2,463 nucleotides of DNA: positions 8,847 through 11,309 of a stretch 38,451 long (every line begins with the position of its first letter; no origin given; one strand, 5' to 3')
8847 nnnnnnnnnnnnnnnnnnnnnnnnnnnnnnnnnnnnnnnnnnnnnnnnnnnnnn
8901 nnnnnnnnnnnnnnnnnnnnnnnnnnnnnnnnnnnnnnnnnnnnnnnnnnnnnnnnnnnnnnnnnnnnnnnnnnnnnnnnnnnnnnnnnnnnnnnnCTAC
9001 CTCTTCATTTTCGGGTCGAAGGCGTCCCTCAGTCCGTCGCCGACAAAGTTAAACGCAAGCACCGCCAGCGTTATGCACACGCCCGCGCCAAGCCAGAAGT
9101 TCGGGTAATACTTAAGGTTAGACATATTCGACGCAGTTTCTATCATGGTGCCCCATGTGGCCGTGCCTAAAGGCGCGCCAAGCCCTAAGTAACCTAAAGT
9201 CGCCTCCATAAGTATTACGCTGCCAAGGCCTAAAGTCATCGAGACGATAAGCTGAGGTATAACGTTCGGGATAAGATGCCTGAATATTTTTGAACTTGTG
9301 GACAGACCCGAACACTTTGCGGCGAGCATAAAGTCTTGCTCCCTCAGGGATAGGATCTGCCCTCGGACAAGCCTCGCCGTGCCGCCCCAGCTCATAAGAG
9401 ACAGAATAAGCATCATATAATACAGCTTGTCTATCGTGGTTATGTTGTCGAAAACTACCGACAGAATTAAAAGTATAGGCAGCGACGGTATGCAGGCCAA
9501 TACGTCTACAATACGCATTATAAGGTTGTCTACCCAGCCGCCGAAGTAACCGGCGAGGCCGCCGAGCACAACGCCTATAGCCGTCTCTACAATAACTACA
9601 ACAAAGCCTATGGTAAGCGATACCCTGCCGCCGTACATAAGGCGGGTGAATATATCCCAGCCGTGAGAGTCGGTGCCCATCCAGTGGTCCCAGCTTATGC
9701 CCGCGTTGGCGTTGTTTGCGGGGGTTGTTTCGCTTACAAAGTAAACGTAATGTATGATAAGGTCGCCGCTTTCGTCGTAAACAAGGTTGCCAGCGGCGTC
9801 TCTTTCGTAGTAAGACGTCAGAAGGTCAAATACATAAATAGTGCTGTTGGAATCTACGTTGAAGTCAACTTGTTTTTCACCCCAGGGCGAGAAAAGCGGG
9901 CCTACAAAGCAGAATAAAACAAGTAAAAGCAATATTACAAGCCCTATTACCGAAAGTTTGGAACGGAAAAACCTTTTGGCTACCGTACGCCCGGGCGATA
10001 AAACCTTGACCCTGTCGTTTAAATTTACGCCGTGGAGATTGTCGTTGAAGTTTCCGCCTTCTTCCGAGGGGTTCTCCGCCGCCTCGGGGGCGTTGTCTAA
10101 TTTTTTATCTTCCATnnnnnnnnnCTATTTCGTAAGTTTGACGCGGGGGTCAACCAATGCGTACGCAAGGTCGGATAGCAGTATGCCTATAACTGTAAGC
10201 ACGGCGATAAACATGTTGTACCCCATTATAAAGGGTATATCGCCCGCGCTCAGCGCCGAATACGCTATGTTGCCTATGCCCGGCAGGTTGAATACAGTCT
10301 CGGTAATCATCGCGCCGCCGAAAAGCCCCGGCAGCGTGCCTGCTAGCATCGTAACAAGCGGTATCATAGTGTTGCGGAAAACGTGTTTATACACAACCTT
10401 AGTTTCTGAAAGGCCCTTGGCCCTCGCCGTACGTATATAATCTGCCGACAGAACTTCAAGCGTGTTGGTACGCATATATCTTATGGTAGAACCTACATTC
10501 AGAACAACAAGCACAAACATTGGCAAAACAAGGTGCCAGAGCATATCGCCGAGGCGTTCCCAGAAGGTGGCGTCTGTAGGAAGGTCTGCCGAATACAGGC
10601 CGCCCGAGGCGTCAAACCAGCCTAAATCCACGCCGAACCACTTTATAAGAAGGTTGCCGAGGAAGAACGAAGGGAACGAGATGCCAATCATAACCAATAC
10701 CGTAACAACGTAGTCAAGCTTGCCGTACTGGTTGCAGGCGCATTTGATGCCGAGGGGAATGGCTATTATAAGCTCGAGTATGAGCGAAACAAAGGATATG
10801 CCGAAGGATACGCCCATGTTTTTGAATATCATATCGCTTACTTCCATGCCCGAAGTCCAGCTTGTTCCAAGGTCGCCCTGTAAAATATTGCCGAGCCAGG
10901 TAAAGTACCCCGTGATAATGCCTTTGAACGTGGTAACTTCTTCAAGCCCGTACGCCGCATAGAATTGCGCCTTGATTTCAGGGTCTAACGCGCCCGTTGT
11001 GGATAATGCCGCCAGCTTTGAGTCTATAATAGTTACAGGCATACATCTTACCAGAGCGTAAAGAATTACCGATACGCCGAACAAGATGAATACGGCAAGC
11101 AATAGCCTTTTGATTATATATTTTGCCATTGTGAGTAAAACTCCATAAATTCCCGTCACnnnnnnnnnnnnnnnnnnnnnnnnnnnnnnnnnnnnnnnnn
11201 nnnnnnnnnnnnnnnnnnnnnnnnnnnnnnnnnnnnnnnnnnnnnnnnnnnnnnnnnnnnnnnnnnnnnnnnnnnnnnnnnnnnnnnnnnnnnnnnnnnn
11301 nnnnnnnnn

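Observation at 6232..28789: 22.5-kb co-directional block coupling giant surface proteins and a CEP-like subtilase to an Opp-type peptide importer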

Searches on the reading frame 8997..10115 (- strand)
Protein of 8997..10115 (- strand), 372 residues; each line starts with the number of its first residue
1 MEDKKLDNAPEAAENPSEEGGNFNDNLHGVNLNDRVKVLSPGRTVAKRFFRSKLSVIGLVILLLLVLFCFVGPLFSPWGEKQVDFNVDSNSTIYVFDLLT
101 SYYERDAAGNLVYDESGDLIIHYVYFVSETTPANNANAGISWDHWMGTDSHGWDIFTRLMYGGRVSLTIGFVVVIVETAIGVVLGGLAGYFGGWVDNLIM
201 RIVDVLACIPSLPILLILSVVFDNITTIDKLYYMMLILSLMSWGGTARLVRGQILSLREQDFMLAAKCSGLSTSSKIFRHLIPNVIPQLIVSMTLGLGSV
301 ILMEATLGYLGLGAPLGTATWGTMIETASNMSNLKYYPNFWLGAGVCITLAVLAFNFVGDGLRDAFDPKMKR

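Call 4: search_protein_families(library=pfam, proteins=[window:8997-10115:-], max_evalue=0.01)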
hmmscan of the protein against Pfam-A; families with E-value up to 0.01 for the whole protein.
window:8997-10115:- (372 aa): 2 families
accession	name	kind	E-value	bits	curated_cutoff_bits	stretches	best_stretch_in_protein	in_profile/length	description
PF00528.27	BPD_transp_1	-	1.8e-36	126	26.4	1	181-372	1-184/184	Binding-protein-dependent transport system inner membrane component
PF12911.12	OppC_N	-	3e-13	49.9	23.9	1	40-88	1-48/53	N-terminal TM domain of oligopeptide transport permease C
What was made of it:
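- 8997..10115 (-): OppC-like permease (372 aa). OppC_N E 3e-13 and BPD_transp_1 E 1.8e-36 (call 4).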

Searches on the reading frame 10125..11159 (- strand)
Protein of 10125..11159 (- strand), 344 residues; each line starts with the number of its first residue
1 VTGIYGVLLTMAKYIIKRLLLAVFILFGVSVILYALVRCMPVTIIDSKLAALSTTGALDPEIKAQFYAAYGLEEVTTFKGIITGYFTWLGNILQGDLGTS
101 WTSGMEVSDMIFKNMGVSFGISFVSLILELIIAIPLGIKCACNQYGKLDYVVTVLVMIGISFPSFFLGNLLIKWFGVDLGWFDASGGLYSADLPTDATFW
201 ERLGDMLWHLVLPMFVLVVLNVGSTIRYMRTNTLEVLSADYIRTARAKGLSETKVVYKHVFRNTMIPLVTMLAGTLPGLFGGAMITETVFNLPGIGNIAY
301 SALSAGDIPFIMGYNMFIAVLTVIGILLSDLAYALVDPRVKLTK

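Call 4: search_protein_families(library=pfam, proteins=[window:10125-11159:-], max_evalue=0.01)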
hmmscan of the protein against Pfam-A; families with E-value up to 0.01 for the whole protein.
window:10125-11159:- (344 aa): 1 family
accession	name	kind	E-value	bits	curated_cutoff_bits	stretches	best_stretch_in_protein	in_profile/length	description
PF00528.27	BPD_transp_1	-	8.9e-36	123.8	26.4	1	133-341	1-183/184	Binding-protein-dependent transport system inner membrane component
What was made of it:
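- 10125..11129 (-): OppB-like permease (334 aa from the ATG at 11129). BPD_transp_1 E 8.9e-36 (call 4).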
